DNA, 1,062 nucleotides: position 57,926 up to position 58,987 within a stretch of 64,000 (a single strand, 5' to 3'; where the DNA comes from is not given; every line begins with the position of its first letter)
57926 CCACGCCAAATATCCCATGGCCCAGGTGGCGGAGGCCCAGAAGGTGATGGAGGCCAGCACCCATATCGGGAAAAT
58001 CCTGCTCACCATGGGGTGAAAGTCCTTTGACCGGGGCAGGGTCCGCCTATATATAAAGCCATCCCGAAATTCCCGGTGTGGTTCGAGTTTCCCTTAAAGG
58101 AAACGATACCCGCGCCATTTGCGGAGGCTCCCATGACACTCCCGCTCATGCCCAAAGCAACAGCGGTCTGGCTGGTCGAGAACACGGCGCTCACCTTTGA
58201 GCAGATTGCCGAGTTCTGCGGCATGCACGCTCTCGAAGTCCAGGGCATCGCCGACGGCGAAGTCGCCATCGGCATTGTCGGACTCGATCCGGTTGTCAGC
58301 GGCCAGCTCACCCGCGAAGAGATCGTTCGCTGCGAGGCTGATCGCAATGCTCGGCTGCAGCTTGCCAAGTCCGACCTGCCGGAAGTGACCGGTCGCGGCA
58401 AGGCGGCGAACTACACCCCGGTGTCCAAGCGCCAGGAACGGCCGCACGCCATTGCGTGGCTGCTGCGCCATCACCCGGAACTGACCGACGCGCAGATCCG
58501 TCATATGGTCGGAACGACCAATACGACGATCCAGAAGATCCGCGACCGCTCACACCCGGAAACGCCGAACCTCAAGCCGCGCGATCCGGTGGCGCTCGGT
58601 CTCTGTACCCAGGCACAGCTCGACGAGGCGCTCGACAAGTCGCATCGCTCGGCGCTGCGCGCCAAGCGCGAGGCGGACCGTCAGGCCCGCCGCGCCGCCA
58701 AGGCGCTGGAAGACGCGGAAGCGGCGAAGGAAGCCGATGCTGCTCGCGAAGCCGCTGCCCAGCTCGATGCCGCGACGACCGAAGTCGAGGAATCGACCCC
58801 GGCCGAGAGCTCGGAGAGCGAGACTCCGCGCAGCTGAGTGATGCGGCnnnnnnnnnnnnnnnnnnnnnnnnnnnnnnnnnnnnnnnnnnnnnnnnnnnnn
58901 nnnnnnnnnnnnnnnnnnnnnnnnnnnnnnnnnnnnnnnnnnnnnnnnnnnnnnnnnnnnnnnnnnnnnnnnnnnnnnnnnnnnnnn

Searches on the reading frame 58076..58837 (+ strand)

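Call 5: search_protein_families(library=pfam, proteins=[window:58076-58837:+], max_evalue=0.01)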
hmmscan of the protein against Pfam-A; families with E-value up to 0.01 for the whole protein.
window:58076-58837:+ (253 aa): 1 family
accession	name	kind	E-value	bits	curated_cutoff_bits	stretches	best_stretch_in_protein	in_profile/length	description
PF06242.16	TrcR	-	3.4e-59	199.3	22.2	1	53-190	1-138/139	Transcriptional cell cycle regulator TrcR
